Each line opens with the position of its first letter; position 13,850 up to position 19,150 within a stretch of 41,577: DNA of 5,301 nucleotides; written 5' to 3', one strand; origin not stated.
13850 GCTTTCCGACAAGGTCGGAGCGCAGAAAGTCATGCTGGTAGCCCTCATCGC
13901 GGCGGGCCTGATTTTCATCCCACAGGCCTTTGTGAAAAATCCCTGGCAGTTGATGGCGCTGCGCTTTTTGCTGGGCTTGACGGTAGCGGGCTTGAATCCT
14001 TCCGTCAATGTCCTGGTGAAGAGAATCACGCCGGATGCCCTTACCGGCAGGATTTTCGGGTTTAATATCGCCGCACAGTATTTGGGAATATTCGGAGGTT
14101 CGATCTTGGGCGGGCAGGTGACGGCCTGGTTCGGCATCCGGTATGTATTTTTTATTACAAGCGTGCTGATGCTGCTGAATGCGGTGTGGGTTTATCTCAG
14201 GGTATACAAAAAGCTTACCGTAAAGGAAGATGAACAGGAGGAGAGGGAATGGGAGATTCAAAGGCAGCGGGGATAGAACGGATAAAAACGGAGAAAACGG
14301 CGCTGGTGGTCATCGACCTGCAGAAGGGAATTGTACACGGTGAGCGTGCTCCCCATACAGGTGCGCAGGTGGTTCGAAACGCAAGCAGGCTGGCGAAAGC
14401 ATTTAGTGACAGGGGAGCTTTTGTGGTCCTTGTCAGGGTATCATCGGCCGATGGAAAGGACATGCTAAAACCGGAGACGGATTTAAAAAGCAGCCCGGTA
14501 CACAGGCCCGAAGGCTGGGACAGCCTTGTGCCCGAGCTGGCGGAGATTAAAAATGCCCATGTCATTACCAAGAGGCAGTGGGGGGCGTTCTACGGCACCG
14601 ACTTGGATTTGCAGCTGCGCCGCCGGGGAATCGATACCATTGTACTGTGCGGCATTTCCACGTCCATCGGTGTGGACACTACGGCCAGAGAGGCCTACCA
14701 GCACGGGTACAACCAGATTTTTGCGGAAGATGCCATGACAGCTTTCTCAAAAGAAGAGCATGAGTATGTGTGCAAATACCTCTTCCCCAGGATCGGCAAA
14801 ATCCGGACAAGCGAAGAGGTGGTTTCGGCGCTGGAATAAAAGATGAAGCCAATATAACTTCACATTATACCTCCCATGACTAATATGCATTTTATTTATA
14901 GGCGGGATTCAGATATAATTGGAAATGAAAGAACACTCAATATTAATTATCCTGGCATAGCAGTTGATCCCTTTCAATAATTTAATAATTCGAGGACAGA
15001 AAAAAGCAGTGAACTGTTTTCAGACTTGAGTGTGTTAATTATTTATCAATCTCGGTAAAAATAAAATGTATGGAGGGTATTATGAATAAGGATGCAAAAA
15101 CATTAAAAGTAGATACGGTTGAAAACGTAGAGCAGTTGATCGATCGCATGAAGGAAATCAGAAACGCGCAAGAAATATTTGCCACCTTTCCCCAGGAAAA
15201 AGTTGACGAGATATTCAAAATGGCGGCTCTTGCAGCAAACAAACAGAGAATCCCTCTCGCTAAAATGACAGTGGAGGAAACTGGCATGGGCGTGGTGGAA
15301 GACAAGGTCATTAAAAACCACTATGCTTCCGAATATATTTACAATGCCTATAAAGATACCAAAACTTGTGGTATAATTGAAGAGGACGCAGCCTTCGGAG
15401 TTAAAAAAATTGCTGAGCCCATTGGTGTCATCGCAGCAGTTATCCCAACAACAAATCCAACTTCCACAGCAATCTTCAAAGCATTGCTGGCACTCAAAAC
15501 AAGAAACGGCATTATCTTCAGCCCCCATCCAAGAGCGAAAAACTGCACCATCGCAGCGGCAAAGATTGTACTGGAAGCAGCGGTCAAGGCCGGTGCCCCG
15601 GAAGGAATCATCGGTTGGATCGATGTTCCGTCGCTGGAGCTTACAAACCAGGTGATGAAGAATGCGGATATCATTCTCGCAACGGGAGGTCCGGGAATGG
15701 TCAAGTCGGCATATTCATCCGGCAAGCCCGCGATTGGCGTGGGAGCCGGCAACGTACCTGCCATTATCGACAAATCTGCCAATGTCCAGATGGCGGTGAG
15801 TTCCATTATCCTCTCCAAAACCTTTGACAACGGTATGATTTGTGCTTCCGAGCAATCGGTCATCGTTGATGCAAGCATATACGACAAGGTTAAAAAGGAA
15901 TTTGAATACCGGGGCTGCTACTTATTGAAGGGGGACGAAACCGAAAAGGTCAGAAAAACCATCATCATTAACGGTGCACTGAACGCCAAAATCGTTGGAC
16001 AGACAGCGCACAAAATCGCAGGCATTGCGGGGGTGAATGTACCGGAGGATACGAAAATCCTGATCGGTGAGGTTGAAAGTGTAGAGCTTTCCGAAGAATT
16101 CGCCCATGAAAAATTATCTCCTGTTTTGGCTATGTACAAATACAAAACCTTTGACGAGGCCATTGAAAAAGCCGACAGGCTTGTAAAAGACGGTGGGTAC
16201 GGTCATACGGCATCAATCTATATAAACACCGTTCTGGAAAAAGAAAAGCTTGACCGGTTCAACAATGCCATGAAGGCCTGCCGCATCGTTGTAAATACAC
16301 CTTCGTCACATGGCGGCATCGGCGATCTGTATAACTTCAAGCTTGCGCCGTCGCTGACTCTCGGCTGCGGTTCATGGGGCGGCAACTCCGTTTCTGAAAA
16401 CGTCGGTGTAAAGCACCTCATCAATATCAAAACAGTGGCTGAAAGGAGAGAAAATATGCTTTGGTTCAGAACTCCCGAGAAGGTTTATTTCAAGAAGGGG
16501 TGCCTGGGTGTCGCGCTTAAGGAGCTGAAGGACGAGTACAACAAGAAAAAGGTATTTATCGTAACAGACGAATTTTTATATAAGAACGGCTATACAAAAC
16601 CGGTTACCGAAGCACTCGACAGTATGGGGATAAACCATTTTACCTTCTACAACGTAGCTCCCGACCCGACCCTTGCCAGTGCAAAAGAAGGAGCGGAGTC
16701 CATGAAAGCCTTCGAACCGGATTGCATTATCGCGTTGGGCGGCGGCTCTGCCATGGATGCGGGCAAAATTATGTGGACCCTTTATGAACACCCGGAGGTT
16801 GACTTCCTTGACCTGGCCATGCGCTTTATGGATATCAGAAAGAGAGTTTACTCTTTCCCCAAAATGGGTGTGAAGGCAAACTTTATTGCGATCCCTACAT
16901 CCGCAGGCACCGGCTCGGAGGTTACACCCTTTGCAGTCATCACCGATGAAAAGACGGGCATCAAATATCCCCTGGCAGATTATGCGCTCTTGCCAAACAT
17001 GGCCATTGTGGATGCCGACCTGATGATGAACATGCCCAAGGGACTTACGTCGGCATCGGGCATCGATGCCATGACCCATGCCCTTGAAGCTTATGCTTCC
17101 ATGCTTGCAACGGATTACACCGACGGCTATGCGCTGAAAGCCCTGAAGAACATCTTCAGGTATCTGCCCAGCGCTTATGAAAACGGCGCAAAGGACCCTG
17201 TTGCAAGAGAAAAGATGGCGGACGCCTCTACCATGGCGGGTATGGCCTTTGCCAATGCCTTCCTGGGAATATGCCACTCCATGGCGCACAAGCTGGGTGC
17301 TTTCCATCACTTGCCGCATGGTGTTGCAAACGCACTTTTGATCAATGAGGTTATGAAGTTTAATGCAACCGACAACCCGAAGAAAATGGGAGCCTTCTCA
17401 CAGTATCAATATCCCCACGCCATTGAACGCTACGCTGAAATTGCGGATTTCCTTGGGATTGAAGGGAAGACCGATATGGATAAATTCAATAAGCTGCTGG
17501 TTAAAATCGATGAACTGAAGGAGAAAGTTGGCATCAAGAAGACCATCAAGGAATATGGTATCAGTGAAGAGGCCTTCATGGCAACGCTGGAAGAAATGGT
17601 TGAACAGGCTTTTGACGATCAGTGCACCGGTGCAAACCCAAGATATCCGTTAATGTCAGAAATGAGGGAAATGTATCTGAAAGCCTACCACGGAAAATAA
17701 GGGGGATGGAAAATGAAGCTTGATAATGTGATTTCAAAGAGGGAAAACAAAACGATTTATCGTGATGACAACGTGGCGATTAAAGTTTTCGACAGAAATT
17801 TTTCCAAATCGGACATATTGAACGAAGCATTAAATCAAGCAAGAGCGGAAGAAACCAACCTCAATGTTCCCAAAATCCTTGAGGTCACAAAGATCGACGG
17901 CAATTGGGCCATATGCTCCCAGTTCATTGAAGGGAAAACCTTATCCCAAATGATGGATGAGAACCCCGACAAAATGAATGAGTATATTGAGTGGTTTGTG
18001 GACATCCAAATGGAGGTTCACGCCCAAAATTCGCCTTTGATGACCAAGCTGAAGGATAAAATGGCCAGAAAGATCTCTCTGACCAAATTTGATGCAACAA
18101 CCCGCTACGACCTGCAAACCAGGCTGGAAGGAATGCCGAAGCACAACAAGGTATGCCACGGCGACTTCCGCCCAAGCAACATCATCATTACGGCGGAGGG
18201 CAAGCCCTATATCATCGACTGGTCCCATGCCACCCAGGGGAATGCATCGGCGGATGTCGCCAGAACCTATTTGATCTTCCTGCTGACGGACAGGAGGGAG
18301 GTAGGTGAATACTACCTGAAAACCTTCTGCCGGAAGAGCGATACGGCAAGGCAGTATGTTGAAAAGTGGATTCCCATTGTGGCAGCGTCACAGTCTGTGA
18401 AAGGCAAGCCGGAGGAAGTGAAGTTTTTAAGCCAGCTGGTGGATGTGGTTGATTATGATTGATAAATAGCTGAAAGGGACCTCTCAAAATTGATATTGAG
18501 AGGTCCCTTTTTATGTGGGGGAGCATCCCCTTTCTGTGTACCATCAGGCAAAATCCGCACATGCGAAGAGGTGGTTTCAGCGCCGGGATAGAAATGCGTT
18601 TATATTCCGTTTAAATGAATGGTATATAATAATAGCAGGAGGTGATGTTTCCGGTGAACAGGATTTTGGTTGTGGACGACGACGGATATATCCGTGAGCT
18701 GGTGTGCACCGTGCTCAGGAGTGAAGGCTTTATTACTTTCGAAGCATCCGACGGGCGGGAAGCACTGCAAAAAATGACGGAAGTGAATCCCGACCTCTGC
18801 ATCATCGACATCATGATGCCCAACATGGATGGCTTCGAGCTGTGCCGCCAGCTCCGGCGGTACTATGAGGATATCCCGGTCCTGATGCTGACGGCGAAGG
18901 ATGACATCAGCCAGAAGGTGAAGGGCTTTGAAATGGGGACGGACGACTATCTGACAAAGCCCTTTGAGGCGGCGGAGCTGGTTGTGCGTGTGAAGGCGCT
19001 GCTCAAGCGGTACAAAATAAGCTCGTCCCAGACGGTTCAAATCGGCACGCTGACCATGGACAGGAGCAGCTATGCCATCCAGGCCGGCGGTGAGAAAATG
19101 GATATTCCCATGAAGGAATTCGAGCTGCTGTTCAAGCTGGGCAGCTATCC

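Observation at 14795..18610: The adhE plus kinase-like segment is bracketed by a 48-bp imperfect direct repeat of the isochorismatase 3' end, suggesting site-specific insertion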

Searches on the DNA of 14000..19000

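Call 65: search_rna_families(source=window, start=14000, end=19000, threshold=evalue, max_evalue=1)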
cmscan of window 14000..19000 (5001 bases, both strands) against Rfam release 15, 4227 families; matches with E-value up to 1: 1.
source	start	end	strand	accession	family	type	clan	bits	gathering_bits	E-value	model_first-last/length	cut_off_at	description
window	16803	16863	-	RF01125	sR4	Gene; snRNA; snoRNA; CD-box;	-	18.2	50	0.89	1-56/56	no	Small nucleolar RNA sR4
